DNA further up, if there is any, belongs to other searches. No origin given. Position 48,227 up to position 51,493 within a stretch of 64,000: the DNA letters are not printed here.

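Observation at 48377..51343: Single-ORF fusion of a Wzx flippase and a GT4 glycosyltransferase through a tandem-repeat linker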

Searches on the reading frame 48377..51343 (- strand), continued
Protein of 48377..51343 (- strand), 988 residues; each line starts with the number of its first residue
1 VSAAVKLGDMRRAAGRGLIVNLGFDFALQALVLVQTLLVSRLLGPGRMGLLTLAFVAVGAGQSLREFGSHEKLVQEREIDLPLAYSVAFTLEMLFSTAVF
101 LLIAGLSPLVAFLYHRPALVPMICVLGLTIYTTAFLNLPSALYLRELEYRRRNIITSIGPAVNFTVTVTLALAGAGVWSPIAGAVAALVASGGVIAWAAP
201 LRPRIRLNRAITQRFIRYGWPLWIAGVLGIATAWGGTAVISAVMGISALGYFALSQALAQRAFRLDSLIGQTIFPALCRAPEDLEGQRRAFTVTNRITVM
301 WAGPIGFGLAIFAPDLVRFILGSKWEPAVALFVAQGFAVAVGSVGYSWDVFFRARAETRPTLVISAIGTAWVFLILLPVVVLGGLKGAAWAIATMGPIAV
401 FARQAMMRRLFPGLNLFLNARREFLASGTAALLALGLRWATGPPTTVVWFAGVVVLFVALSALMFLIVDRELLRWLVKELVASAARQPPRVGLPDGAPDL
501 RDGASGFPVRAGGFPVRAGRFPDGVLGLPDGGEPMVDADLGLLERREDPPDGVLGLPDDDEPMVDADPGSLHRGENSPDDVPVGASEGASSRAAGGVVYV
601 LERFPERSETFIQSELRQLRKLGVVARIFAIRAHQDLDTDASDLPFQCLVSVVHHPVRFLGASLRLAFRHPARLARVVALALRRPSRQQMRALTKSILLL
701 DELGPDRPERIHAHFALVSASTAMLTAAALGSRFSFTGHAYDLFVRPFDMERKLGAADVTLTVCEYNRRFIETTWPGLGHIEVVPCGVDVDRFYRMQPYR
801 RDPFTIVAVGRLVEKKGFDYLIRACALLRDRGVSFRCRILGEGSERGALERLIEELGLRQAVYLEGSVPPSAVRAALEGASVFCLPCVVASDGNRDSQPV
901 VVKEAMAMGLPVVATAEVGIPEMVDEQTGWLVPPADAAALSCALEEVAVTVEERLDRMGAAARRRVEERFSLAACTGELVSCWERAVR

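Call 28: find_related_loci(query=window:48377-51343:-, collection=metagenome_contigs, flank=8000)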
Query window:48377-51343:- (988 aa) in metagenome_contigs; peptide patterns used: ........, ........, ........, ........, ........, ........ (x = any residue, [..] = any of these).
141 stretches matched a pattern; 32 encode a relative of the query (tblastn E <= 1e-3); 32 distinct loci.
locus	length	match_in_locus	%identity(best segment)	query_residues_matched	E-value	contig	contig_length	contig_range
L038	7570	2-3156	58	151-987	9e-115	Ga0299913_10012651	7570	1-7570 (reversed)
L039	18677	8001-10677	38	597-979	3e-55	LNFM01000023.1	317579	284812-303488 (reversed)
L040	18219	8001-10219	32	33-988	2e-56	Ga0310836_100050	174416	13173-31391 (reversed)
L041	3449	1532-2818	33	590-979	4e-54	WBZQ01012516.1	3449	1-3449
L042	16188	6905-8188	34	597-988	5e-53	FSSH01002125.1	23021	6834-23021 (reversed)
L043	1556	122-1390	34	597-986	8e-56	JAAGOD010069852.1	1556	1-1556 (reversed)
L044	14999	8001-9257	35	587-971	7e-52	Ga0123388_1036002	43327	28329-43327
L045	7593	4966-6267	32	584-976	4e-52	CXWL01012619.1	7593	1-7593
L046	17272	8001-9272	34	597-984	2e-51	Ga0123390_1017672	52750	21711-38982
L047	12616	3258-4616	32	567-988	3e-51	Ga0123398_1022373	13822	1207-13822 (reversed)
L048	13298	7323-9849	32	597-988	1e-50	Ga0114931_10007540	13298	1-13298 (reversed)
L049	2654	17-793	42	730-985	8e-47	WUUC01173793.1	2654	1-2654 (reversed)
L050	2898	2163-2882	42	702-937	1e-45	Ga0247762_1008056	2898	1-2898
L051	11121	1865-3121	35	587-971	6e-52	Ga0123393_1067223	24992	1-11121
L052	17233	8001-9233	32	599-971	4e-41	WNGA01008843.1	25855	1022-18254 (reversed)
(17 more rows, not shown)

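Call 33: find_encoding_contigs(protein=P0003, flank=6000, max_places=2)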
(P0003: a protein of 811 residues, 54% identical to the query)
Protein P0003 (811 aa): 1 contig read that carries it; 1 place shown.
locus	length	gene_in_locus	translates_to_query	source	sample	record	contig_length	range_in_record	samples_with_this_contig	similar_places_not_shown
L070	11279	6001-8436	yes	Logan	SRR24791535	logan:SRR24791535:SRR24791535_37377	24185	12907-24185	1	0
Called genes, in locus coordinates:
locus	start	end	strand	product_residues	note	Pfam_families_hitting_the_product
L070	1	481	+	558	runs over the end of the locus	PF16317:Glyco_hydro_99 (weak), PF03659:Glyco_hydro_71, PF16402:DUF5010 (weak)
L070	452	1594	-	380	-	PF13439:Glyco_transf_4, PF13579:Glyco_trans_4_4, PF20706:GT4-conflict, PF00534:Glycos_transf_1, PF13692:Glyco_trans_1_4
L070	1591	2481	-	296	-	PF00535:Glycos_transf_2, PF13641:Glyco_tranf_2_3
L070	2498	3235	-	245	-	PF13489:Methyltransf_23, PF08003:Methyltransf_9 (weak), PF13847:Methyltransf_31 (faint), PF08241:Methyltransf_11 (faint), PF08242:Methyltransf_12 (faint)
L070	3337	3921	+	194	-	PF00132:Hexapep (weak)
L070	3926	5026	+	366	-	PF13439:Glyco_transf_4, PF13579:Glyco_trans_4_4, PF20706:GT4-conflict, PF00534:Glycos_transf_1, PF13692:Glyco_trans_1_4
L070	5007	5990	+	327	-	PF00535:Glycos_transf_2, PF10111:Glyco_tranf_2_2 (faint), PF13641:Glyco_tranf_2_3, PF13632:Glyco_trans_2_3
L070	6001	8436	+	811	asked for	PF01943:Polysacc_synt, PF13440:Polysacc_synt_3, PF24684:Vgb_lyase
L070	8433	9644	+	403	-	PF13439:Glyco_transf_4, PF00534:Glycos_transf_1, PF13692:Glyco_trans_1_4, PF13524:Glyco_trans_1_2 (weak)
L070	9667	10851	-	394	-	-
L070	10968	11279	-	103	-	?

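Call 34: find_encoding_contigs(protein=P0014, flank=6000, max_places=2)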
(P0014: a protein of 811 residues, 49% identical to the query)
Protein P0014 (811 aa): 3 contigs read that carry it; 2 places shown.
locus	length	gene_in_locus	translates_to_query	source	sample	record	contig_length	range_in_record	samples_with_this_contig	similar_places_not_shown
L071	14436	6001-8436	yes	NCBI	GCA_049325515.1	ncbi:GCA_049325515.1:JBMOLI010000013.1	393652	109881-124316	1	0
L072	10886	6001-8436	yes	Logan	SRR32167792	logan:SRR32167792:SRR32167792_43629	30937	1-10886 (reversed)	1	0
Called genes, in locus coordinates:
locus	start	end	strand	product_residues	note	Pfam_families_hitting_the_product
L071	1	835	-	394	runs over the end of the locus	-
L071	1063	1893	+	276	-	PF01209:Ubie_methyltran (weak), PF13489:Methyltransf_23, PF08241:Methyltransf_11, PF13649:Methyltransf_25, PF13847:Methyltransf_31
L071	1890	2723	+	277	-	PF00685:Sulfotransfer_1, PF13469:Sulfotransfer_3 (weak)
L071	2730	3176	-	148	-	-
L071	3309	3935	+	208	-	PF00132:Hexapep (weak)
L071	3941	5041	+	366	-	PF13439:Glyco_transf_4, PF13579:Glyco_trans_4_4, PF20706:GT4-conflict, PF00534:Glycos_transf_1, PF13692:Glyco_trans_1_4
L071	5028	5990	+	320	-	PF13641:Glyco_tranf_2_3, PF00535:Glycos_transf_2, PF13632:Glyco_trans_2_3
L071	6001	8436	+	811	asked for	PF01943:Polysacc_synt, PF13440:Polysacc_synt_3, PF01436:NHL (faint), PF24684:Vgb_lyase (weak)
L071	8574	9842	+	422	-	-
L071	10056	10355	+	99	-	-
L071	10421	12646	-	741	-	PF18072:FGAR-AT_linker, PF00586:AIRS, PF02769:AIRS_C, PF00586:AIRS, PF02769:AIRS_C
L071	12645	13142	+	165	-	-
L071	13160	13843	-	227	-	PF13507:GATase_5, PF01965:DJ-1_PfpI, PF07685:GATase_3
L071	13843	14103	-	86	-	PF02700:PurS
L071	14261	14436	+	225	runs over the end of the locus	PF00188:CAP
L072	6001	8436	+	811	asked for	PF01943:Polysacc_synt, PF13440:Polysacc_synt_3, PF01436:NHL (faint), PF24684:Vgb_lyase (weak)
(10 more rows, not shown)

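Call 35: find_encoding_contigs(protein=P0004, flank=6000, max_places=2)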
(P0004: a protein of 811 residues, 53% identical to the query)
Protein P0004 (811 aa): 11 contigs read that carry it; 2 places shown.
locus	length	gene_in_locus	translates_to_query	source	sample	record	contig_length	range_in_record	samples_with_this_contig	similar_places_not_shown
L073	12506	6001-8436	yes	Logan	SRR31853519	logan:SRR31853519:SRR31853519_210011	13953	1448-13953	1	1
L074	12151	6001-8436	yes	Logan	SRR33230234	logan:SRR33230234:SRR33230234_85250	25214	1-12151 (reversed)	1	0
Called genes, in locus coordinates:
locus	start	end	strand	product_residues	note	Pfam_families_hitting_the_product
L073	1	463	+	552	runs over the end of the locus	PF16317:Glyco_hydro_99, PF03659:Glyco_hydro_71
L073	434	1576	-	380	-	PF13439:Glyco_transf_4, PF13579:Glyco_trans_4_4, PF20706:GT4-conflict, PF00534:Glycos_transf_1, PF13692:Glyco_trans_1_4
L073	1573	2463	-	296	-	PF00535:Glycos_transf_2, PF13641:Glyco_tranf_2_3, PF13632:Glyco_trans_2_3 (weak), PF13506:Glyco_transf_21 (weak)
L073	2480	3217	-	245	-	PF13489:Methyltransf_23, PF08003:Methyltransf_9 (weak), PF13847:Methyltransf_31 (faint), PF08241:Methyltransf_11 (faint), PF08242:Methyltransf_12 (faint)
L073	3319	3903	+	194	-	PF00132:Hexapep (faint)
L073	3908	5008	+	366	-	PF13439:Glyco_transf_4, PF13579:Glyco_trans_4_4, PF20706:GT4-conflict, PF00534:Glycos_transf_1, PF13692:Glyco_trans_1_4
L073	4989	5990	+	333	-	PF13641:Glyco_tranf_2_3, PF00535:Glycos_transf_2, PF13632:Glyco_trans_2_3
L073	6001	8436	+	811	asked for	PF01943:Polysacc_synt, PF13440:Polysacc_synt_3, PF24684:Vgb_lyase (weak)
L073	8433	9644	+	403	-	PF13439:Glyco_transf_4, PF20706:GT4-conflict (weak), PF00534:Glycos_transf_1, PF13692:Glyco_trans_1_4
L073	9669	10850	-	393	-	-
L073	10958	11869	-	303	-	-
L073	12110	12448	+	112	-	-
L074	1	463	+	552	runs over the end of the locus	PF16317:Glyco_hydro_99, PF03659:Glyco_hydro_71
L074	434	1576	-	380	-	PF13439:Glyco_transf_4, PF13579:Glyco_trans_4_4, PF20706:GT4-conflict, PF00534:Glycos_transf_1, PF13692:Glyco_trans_1_4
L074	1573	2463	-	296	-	PF00535:Glycos_transf_2, PF13641:Glyco_tranf_2_3, PF13632:Glyco_trans_2_3 (weak), PF13506:Glyco_transf_21 (weak)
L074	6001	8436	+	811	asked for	PF01943:Polysacc_synt, PF13440:Polysacc_synt_3, PF24684:Vgb_lyase (weak)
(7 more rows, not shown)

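Call 60: predict_structure(alignment_id=A3)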
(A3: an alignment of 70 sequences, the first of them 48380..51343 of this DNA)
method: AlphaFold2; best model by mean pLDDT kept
length: 988 residues; sequences in the alignment: 70
mean_pLDDT: 85.9   pTM: 0.65
mean pLDDT of the five models: 85.9, 85.0, 84.9, 84.9, 84.8
residues with pLDDT >= 90: 686; 70-90: 172; 50-70: 17; < 50: 113
segments of 3 or more residues with pLDDT < 50: 1-5, 487-594
pLDDT, mean of each block of 10 residues (from residue 1): 48 79 90 96 97 94 85 78 88 92 96 97 96 86 83 90 96 96 96 81 82 89 89 94 97 96 91 80 86 95 96 98 98 97 91 82 89 95 97 94 93 95 97 97 97 97 95 89 64 39 29 24 29 27 29 31 30 29 33 68 74 94 96 79 91 91 97 96 92 98 95 97 98 97 94 98 97 97 97 92 95 97 98 98 95 98 95 96 98 94 98 96 98 98 98 95 98 98 95
secondary structure, 60 per line:
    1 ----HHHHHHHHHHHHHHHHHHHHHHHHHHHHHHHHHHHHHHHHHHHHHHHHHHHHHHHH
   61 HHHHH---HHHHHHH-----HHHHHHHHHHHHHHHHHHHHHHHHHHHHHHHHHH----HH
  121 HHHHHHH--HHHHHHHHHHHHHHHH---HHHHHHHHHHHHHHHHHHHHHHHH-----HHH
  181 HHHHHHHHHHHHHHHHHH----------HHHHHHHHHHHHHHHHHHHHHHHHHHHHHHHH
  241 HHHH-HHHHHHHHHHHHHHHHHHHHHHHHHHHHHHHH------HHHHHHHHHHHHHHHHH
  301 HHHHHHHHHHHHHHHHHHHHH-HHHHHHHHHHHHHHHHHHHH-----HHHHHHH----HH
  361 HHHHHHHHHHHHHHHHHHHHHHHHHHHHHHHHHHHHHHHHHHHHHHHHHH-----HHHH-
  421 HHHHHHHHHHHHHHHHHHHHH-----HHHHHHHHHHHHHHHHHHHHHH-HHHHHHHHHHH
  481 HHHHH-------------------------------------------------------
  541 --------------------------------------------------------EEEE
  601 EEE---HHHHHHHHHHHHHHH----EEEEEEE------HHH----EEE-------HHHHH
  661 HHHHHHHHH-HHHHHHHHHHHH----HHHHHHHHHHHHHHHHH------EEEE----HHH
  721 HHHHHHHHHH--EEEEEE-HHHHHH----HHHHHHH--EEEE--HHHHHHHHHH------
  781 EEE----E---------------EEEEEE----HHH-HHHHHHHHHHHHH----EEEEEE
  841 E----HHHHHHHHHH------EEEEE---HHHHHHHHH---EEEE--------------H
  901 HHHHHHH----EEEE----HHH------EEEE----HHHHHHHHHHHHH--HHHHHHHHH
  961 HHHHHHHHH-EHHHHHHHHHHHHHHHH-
elements in order (helices of 4 or more, strands of 3 or more residues): H5-65 H69-75 H81-114 H119-127 H130-145 H149-172 H178-198 H209-244 H246-277 H284-321 H323-342 H348-354 H359-410 H416-419 H421-441 H447-468 H470-485 E597-603 H607-621 E626-632 E646-648 H656-669 H671-682 H687-703 E710-713 H718-730 E733-738 H740-745 H750-756 E759-762 H765-774 E781-783 E804-809 H818-830 E835-841 H846-855 E862-866 H870-878 E882-885 H900-907 E912-915 E929-932 H937-949 H952-969 H972-987

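Call 62: search_solved_structures(query=window:48380-51343:-, max_evalue=0.001)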
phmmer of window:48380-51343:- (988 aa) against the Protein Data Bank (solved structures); distinct sequences matched with E-value up to 0.001: 13.
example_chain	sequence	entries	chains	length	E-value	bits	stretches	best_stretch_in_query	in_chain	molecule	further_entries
7qsg_A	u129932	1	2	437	1.7e-15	59.4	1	780-987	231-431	D-inositol 3-phosphate glycosyltransferase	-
3oka_A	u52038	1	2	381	1.7e-13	52.9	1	735-973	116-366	GDP-mannose-dependent alpha-(1-6)-phosphatidylinositol monomannoside mannosyltransferase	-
3okc_A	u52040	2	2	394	1.8e-13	52.7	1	735-973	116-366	GDP-mannose-dependent alpha-(1-6)-phosphatidylinositol monomannoside mannosyltransferase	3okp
6kih_A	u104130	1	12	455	5.7e-13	51.1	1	758-975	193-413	Tll1590 protein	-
3c4q_A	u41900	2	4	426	4e-08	35.1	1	805-987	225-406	Predicted glycosyltransferases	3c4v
3c48_A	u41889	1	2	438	4.2e-08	35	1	805-987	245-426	Predicted glycosyltransferases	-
5e9t_A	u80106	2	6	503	1.2e-05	26.8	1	780-935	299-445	Glycosyltransferase Gtf1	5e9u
8qoy_A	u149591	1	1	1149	4.1e-05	25.1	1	807-933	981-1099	TagF-like capsule polymerase Cps3D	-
5d00_A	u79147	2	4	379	0.00028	22.3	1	835-973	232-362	N-acetyl-alpha-D-glucosaminyl L-malate synthase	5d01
2jjm_A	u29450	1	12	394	0.00039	21.9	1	835-972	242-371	GLYCOSYL TRANSFERASE, GROUP 1 FAMILY PROTEIN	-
7qnt_AAA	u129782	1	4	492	0.00039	21.8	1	801-939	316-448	TarM(Se)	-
7qd7_AAA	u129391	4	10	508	0.00041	21.8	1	801-939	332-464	TarM(Se)_G117R | TarM(Se)_G117R-4RboP | TarM(Se)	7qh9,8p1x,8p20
3mbo_A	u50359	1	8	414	0.00044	21.7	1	835-972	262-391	Glycosyltransferase, group 1 family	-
